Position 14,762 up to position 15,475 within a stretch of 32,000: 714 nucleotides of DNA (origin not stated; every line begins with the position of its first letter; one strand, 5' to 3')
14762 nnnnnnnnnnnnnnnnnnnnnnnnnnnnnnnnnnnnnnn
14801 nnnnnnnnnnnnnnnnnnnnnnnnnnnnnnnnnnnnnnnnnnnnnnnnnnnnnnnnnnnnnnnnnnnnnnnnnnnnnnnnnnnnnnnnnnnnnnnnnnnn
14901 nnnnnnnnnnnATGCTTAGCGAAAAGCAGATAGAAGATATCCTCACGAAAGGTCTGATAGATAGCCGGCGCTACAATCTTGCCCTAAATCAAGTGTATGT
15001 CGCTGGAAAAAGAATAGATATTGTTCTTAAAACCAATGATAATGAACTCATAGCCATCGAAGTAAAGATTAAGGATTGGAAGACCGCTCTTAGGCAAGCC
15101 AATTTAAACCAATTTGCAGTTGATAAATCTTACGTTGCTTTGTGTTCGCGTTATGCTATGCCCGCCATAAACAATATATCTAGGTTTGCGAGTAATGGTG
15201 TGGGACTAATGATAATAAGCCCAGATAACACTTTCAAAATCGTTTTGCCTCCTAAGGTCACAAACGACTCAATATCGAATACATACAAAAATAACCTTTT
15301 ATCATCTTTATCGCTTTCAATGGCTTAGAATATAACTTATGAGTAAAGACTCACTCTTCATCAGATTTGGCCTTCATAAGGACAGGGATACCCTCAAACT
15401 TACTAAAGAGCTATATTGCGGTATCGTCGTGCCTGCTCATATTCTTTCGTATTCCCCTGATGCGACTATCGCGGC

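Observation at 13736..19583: Eight-gene co-directional cassette with defence-type domains that matches no named system I recognise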

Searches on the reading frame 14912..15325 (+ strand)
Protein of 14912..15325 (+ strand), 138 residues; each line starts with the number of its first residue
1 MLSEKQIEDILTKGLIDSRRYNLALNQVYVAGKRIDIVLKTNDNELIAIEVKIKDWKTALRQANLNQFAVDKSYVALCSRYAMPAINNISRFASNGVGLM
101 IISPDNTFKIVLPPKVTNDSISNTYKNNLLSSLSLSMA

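Call 8: search_protein_families(library=pfam, proteins=[window:14912-15325:+], max_evalue=1)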
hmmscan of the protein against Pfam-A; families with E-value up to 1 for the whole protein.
window:14912-15325:+ (138 aa): 9 families
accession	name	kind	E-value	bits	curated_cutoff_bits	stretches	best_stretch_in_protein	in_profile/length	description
PF04313.20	HSDR_N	-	0.0028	18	25.1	1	25-102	115-190/198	Type I restriction enzyme R protein N terminus (HSDR_N)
PF18741.7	MTES_1575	-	0.013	16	38.2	1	17-59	10-52/96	REase_MTES_1575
PF13156.12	Mrr_cat_2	-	0.026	14.8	22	1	35-93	32-91/127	Restriction endonuclease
PF06319.18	MmcB-like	-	0.044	13.9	22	1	25-76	33-86/148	DNA repair protein MmcB-like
PF03749.19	SfsA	-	0.045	14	22.8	1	4-53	4-53/138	Sugar fermentation stimulation protein RE domain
PF13149.12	Mfa_like_1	-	0.049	14.1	27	1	16-56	204-246/246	Fimbrillin-like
PF13635.12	DUF4143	-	0.059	13.5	28.1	1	32-53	138-159/160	Domain of unknown function (DUF4143)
PF14281.12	PDDEXK_4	-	0.085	13.2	22.3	1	32-54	75-97/183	PD-(D/E)XK nuclease superfamily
PF02021.23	UPF0102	-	0.13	13.1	23.6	1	18-58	11-46/80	Uncharacterised protein family UPF0102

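Call 9: search_protein_families(library=padloc, proteins=[window:14912-15325:+], max_evalue=1)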
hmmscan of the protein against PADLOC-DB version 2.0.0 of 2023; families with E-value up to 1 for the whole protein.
window:14912-15325:+ (138 aa): 8 families
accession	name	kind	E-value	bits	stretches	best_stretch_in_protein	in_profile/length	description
PDLC04970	PDC-S26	-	0.0027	15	1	23-54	89-119/373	-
PDLC04974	PDC-S26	-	0.0027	15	1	27-54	101-128/401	-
PDLC04980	PDC-S26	-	0.0044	14.4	1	30-53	103-126/389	-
PDLC04973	PDC-S26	-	0.0049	14.3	1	22-55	101-133/394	-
PDLC04983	PDC-S26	-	0.0056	14.1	1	20-53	89-121/413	-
PDLC04790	PDC-S01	-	0.0072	13.1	1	32-68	346-382/422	-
PDLC04975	PDC-S26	-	0.0088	13.4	1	26-53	82-108/351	-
PDLC01250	Cas4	-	0.039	12.2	1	19-79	51-109/168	"CAS-I,CAS-II,CAS-III,CAS-IV,CAS-V,CAS-VI; acquisition_associated"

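Call 10: search_protein_families(library=ncbifam, proteins=[window:14912-15325:+], max_evalue=1)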
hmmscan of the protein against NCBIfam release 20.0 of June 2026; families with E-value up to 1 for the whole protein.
window:14912-15325:+ (138 aa): 2 families
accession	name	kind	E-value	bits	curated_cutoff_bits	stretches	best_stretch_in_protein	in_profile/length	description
NF011833.0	PRK15305.1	equivalog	0.037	12.9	329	1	11-90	89-166/353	fimbrial protein StkG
NF002967.0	PRK03641.1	equivalog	0.07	12.4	189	1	33-70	128-165/220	DUF2057 family protein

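Call 11: search_protein_families(library=phrogs, proteins=[window:14912-15325:+], max_evalue=0.1)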
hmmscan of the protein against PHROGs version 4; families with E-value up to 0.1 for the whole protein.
window:14912-15325:+ (138 aa): 3 families
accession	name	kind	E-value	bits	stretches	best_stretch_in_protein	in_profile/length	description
phrog_24946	-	unknown function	0.019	14.6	1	85-129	26-70/540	-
phrog_28456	-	unknown function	0.024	16.1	1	45-81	24-60/78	-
phrog_9305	-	unknown function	0.055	14.7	0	75-102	57-84/111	-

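Call 66: search_protein_families(library=pfam, alignment_id=A4, max_evalue=0.01)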
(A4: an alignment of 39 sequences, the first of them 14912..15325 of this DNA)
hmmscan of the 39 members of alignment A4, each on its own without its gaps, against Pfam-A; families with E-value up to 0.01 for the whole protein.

A. member 1, window:14912-15325:+ (138 aa): 1 family
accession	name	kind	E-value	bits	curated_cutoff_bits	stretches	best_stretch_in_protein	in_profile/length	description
PF04313.20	HSDR_N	-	0.0028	18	25.1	1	25-102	115-190/198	Type I restriction enzyme R protein N terminus (HSDR_N)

B. families by the number of members that match (of 39 scanned): 8 families
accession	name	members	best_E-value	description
PF18741.7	MTES_1575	4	2.3e-05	REase_MTES_1575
PF04313.20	HSDR_N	2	0.0028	Type I restriction enzyme R protein N terminus (HSDR_N)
PF02021.23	UPF0102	1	0.00083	Uncharacterised protein family UPF0102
PF03749.19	SfsA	1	0.0019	Sugar fermentation stimulation protein RE domain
PF14281.12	PDDEXK_4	1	0.002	PD-(D/E)XK nuclease superfamily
PF08011.17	PDDEXK_9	1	0.0032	PD-(D/E)XK nuclease superfamily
PF08378.17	NERD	1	0.0033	Nuclease-related domain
PF23387.2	TPR_IFT80_172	1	0.0033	IFT80/172/WDR35/WDR19 TPR domain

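Call 104: search_solved_structures(query=A4, max_evalue=1, show_alignments=1)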
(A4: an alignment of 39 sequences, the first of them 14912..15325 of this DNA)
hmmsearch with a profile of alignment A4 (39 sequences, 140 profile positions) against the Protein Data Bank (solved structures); distinct sequences matched with E-value up to 1: 1.
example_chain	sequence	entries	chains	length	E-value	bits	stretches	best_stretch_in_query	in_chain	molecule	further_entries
2vld_A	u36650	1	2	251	0.91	12.5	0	21-70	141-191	Endonuclease NucS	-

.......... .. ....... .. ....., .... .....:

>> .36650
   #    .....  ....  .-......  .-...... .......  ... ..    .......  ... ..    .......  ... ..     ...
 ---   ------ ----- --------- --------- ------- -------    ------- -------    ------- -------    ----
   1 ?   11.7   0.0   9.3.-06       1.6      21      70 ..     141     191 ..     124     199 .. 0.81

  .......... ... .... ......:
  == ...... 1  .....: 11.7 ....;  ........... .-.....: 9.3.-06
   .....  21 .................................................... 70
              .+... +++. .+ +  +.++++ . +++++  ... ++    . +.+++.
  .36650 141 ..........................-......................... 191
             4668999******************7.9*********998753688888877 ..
